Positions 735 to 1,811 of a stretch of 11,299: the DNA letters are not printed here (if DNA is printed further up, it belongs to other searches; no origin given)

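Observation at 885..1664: XRE helix-turn-helix fused to a catalytically degenerate class-III nucleotidyl-cyclase domain (pseudo-cyclase transcription factor)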

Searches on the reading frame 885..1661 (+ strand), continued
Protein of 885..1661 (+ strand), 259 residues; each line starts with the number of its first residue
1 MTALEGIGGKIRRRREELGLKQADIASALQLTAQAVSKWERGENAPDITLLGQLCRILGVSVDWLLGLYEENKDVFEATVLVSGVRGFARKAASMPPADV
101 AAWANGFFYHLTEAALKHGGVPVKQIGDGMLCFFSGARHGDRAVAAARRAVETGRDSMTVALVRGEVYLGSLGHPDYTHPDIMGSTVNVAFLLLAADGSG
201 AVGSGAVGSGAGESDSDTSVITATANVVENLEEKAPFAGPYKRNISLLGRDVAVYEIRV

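Call 26: search_solved_structures(query=A1, max_evalue=0.001, show_alignments=5)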
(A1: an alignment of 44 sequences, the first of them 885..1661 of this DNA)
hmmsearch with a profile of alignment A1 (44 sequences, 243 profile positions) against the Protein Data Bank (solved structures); distinct sequences matched with E-value up to 0.001: 60.
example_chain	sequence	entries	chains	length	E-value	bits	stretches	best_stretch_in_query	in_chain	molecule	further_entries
1adr_A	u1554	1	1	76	1.7e-12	50.2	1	2-72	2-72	P22 C2 REPRESSOR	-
2w01_A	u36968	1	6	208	3.3e-12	49.3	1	77-240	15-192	ADENYLATE CYCLASE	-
2r1j_L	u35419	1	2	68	4e-12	49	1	2-66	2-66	Repressor protein C2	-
3jxb_C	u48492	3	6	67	7.7e-12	48.1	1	5-66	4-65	Repressor protein C2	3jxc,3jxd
6fht_A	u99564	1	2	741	1.1e-11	47.6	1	77-240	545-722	Bacteriophytochrome,Adenylate cyclase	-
7t8i_A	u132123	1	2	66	5.5e-11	45.3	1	5-66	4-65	Phage element (ICEBs1)transcriptional regulator (Xre family)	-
3r5g_A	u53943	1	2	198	1.9e-10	43.5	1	77-241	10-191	CyaB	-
5oyh_A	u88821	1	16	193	4e-10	42.5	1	72-229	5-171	Nucleotide cyclase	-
1sq8_A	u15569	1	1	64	1.3e-09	40.8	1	6-66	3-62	dh434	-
5x4t_A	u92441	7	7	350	1.9e-09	40.2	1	76-241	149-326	Photoactivated adenylyl cyclase | Family 3 adenylate cyclase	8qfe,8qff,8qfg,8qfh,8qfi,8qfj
9f1z_A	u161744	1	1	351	1.9e-09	40.2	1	76-241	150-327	Family 3 adenylate cyclase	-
5x4u_A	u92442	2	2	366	2.2e-09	40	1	76-241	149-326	Photoactivated adenylyl cyclase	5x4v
4yus_A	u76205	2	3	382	2.5e-09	39.9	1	76-241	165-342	Family 3 adenylate cyclase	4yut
9f1w_A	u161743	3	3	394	2.7e-09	39.7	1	76-241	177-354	Family 3 adenylate cyclase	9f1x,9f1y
6aoa_A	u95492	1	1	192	2.9e-09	39.7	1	72-229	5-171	Bacterio-rhodopsin/guanylyl cyclase 1 fusion protein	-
4p2m_A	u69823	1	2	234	1.3e-08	37.5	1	54-229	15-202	Adenylate cyclase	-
1wc1_A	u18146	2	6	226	2.6e-07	33.3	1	78-240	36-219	ADENYLATE CYCLASE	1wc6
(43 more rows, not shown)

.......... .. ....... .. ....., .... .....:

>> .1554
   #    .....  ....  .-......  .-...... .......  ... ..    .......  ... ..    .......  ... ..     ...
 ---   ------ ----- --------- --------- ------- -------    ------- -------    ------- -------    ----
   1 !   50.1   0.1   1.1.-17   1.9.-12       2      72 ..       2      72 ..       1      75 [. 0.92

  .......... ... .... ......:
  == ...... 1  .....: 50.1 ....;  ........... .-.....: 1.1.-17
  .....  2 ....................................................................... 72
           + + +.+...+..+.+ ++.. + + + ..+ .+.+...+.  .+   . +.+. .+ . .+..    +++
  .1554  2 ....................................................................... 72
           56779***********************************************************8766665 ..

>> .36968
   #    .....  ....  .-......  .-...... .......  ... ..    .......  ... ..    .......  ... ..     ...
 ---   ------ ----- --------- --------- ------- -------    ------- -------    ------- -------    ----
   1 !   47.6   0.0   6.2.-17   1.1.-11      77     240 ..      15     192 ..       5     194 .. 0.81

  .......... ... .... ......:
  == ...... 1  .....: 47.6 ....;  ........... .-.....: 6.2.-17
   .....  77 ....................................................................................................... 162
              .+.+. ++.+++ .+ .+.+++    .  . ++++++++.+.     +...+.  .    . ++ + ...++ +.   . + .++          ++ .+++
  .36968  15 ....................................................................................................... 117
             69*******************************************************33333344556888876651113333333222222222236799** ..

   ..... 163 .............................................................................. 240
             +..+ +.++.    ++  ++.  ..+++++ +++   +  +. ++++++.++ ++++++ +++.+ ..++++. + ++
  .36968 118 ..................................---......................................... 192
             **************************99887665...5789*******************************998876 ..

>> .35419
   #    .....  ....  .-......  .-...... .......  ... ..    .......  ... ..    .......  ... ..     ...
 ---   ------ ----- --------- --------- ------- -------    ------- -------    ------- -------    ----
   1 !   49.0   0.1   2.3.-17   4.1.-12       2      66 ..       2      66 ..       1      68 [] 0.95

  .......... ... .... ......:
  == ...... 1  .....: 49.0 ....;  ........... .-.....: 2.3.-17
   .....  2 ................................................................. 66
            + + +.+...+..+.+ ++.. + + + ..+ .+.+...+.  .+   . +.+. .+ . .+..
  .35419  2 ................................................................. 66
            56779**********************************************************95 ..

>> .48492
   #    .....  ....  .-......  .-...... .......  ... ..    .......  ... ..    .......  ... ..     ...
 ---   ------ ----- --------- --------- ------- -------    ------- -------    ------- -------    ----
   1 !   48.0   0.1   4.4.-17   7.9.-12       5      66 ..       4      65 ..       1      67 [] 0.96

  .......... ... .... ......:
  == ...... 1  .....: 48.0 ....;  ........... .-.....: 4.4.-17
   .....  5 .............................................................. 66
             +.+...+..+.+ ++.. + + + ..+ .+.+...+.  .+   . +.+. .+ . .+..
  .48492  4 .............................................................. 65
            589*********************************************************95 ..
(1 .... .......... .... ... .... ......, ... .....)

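Call 42: search_protein_families(library=pfam, proteins=[L020:950-2641:+, L023:8862-9887:+, L009:8928-9257:+, L017:4761-7961:+, L022:7299-7832:+, L015:8753-9889:-, L026:6103-7227:-], max_evalue=0.0001)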
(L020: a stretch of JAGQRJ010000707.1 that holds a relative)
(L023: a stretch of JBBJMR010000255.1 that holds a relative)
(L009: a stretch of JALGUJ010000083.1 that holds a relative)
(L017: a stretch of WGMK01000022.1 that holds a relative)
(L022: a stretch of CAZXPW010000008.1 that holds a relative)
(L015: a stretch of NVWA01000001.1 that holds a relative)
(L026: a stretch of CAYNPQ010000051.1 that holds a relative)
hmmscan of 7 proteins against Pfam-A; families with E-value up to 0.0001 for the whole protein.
L020:950-2641:+ (564 aa): 0 families

L023:8862-9887:+ (342 aa): 0 families

L009:8928-9257:+ (110 aa): 0 families

L017:4761-7961:+ (1067 aa): 1 family
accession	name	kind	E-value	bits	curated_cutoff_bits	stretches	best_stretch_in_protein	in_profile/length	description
PF00873.25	ACR_tran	-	1.2e-157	526.9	28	1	5-1018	2-1017/1021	AcrB/AcrD/AcrF family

L022:7299-7832:+ (178 aa): 0 families

L015:8753-9889:- (379 aa): 4 families
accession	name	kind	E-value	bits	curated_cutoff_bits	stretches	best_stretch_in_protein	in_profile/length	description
PF00248.27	Aldo_ket_red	-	1.7e-17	63.9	24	1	16-209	2-194/291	Aldo/keto reductase family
PF13187.11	Fer4_9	-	3.3e-08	33.9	27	1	291-361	1-50/52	4Fe-4S dicluster domain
PF13183.11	Fer4_8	-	4.6e-06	27.5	27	1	290-361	3-67/68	4Fe-4S dicluster domain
PF13237.11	Fer4_10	-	5.7e-05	23.4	25.5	0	346-362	7-24/53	4Fe-4S dicluster domain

L026:6103-7227:- (375 aa): 1 family
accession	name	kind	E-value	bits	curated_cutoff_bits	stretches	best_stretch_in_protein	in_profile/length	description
PF13529.12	Peptidase_C39_2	-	1.1e-14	55.7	24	1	212-345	2-143/143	Peptidase_C39 like family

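Call 52: find_encoding_contigs(protein=window:885-1661:+, flank=10000, max_places=3)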
Protein window:885-1661:+ (259 aa): 1 contig read that carries it; 1 place shown.
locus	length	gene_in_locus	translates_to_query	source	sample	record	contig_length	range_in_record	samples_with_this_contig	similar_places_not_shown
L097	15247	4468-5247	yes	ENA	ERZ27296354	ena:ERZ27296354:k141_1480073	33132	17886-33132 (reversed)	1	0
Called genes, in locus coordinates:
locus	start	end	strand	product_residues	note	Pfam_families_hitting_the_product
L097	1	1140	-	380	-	?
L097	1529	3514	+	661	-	PF01757:Acyl_transf_3, PF19040:SGNH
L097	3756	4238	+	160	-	PF20140:DUF6530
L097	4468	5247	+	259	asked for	PF12844:HTH_19 (weak), PF13560:HTH_31, PF01381:HTH_3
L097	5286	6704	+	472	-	PF05221:AdoHcyase, PF00670:AdoHcyase_NAD, PF02826:2-Hacid_dh_C, PF07991:KARI_N (weak)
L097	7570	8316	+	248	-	-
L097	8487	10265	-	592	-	PF01145:Band_7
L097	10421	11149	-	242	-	-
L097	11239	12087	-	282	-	-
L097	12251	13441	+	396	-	PF00155:Aminotran_1_2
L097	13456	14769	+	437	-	PF03447:NAD_binding_3, PF00742:Homoserine_dh, PF01842:ACT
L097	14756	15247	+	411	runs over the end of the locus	PF01676:Metalloenzyme, PF10143:PhosphMutase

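Call 53: find_encoding_contigs(protein=P0060, flank=6000, max_places=1)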
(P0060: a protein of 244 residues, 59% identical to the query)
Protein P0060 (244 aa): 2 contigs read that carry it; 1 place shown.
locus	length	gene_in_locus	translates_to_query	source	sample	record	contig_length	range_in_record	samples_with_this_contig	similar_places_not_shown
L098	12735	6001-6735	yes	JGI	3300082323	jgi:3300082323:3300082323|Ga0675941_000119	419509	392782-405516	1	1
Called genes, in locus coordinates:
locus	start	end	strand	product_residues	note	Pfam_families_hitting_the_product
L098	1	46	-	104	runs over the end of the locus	PF03992:ABM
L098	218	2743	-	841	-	PF08305:NPCBM, PF02065:Melibiase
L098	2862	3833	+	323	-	PF01261:AP_endonuc_2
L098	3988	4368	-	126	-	-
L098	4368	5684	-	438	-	PF00884:Sulfatase, PF01663:Phosphodiest (weak), PF16347:SGSH_C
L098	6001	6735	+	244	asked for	PF12844:HTH_19, PF13560:HTH_31, PF01381:HTH_3, PF00211:Guanylate_cyc (faint)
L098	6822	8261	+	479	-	PF05221:AdoHcyase, PF02826:2-Hacid_dh_C, PF00670:AdoHcyase_NAD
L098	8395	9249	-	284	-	PF02498:Bro-N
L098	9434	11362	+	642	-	PF02638:GHL10 (weak)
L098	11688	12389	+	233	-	PF07494:Reg_prop (faint)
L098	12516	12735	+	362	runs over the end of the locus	PF01208:URO-D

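Call 54: find_encoding_contigs(protein=P0072, flank=6000, max_places=1)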
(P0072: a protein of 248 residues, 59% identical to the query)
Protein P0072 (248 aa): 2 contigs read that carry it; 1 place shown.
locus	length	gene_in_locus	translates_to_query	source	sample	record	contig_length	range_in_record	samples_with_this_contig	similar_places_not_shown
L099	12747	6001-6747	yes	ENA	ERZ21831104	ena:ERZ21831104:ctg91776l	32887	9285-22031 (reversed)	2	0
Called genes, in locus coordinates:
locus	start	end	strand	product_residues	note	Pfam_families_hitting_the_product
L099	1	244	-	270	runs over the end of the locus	PF05096:Glu_cyclase_2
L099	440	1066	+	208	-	PF12850:Metallophos_2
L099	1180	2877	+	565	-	PF00999:Na_H_Exchanger, PF00359:PTS_EIIA_2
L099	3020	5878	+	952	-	PF00005:ABC_tran (faint), PF02463:SMC_N (faint), PF03193:RsgA_GTPase (faint), PF13191:AAA_16 (faint), PF13555:AAA_29 (faint), PF20703:nSTAND1 (faint), PF17760:UvrA_inter, PF17755:UvrA_DNA-bind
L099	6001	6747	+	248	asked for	PF12844:HTH_19, PF13560:HTH_31, PF01381:HTH_3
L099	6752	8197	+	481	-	PF05221:AdoHcyase, PF02826:2-Hacid_dh_C (weak), PF00670:AdoHcyase_NAD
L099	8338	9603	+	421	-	PF00155:Aminotran_1_2, PF00266:Aminotran_5, PF01053:Cys_Met_Meta_PP (weak)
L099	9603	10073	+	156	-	PF01592:NifU_N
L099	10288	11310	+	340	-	PF02445:NadA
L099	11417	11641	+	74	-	-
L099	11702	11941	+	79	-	PF08984:DUF1858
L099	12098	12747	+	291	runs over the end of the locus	-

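Call 55: find_encoding_contigs(protein=P0085, flank=6000, max_places=1)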
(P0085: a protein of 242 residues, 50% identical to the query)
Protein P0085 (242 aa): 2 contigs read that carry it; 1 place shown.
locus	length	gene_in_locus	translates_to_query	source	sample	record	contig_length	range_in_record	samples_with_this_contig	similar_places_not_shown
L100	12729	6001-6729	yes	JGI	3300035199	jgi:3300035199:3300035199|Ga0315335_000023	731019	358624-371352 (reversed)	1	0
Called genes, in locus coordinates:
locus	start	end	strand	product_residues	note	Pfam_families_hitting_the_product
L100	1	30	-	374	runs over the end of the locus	PF00246:Peptidase_M14 (faint)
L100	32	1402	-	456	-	PF13204:Apiosidase (weak), PF19815:DUF6298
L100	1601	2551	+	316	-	PF20030:bpMoxR (weak), PF07726:AAA_3, PF07728:AAA_5, PF17863:AAA_lid_2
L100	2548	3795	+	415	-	PF01882:DUF58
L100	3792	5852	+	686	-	PF11992:TgpA_N, PF01841:Transglut_core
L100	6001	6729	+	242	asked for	PF12844:HTH_19 (weak), PF13560:HTH_31, PF01381:HTH_3, PF13443:HTH_26 (weak)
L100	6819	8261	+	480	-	PF05221:AdoHcyase, PF00670:AdoHcyase_NAD, PF02826:2-Hacid_dh_C (weak)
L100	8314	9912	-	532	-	PF13472:Lipase_GDSL_2 (weak)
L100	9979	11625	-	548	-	PF13472:Lipase_GDSL_2 (weak)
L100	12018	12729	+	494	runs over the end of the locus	PF19295:SufBD_N, PF01458:SUFBD_core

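Call 56: find_encoding_contigs(protein=P0047, flank=6000, max_places=1)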
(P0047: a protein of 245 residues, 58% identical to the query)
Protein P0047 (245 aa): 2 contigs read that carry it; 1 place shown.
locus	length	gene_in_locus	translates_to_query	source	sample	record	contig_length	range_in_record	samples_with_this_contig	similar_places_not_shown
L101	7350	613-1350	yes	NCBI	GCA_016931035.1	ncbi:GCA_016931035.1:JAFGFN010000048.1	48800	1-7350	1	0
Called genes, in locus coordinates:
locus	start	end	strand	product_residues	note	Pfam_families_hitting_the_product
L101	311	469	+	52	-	PF06769:YoeB_toxin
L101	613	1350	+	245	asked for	PF12844:HTH_19, PF13560:HTH_31, PF01381:HTH_3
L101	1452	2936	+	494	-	PF05221:AdoHcyase, PF00670:AdoHcyase_NAD, PF02826:2-Hacid_dh_C, PF07991:KARI_N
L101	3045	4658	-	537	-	PF01095:Pectinesterase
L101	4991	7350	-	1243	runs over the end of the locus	PF13116:YhdP (faint)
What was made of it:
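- No second cyclase gene lies nearby in any locus (calls 52-56).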

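Call 73: find_encoding_contigs(protein=P0004, flank=4000, max_places=1)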
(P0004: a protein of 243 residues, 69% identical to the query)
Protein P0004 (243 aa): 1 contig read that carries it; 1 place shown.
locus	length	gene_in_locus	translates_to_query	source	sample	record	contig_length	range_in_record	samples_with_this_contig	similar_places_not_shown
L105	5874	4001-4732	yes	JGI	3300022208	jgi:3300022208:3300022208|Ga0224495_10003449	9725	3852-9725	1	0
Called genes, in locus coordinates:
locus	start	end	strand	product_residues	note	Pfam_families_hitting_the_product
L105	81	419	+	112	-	PF00543:P-II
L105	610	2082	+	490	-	PF00474:SSF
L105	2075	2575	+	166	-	-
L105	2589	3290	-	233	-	PF13620:CarboxypepD_reg, PF17210:SdrD_B, PF17802:SpaA (faint)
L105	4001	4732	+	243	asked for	PF12844:HTH_19, PF13560:HTH_31, PF01381:HTH_3, PF13443:HTH_26 (faint), PF00211:Guanylate_cyc (faint)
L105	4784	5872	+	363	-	?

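Call 74: find_encoding_contigs(protein=P0006, flank=4000, max_places=1)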
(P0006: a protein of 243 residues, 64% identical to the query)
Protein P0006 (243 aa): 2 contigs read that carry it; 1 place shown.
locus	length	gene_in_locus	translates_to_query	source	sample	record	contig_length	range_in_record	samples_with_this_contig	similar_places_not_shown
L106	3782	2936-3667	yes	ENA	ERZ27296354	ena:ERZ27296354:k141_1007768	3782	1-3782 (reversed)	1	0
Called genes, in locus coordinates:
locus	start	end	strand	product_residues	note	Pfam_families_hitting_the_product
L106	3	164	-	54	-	?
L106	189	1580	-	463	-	PF05935:Arylsulfotrans (faint), PF14269:Arylsulfotran_2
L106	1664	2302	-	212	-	PF01712:dNK, PF02223:Thymidylate_kin (weak), PF13238:AAA_18, PF13671:AAA_33 (weak)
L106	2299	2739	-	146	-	PF01288:HPPK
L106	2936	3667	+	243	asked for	PF12844:HTH_19, PF13560:HTH_31, PF01381:HTH_3, PF13443:HTH_26 (weak)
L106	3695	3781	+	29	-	?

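Call 75: find_encoding_contigs(protein=P0005, flank=4000, max_places=1)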
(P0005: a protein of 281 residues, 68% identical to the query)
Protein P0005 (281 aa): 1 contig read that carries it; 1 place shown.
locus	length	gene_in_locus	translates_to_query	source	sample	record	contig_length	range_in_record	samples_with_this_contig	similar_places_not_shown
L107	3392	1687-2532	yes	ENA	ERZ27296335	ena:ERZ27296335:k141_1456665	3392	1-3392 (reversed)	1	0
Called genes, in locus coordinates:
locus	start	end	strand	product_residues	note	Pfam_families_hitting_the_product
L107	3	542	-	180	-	?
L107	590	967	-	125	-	-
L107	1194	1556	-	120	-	-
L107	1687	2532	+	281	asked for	PF01381:HTH_3, PF12844:HTH_19 (weak), PF13443:HTH_26 (weak), PF13560:HTH_31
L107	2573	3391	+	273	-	?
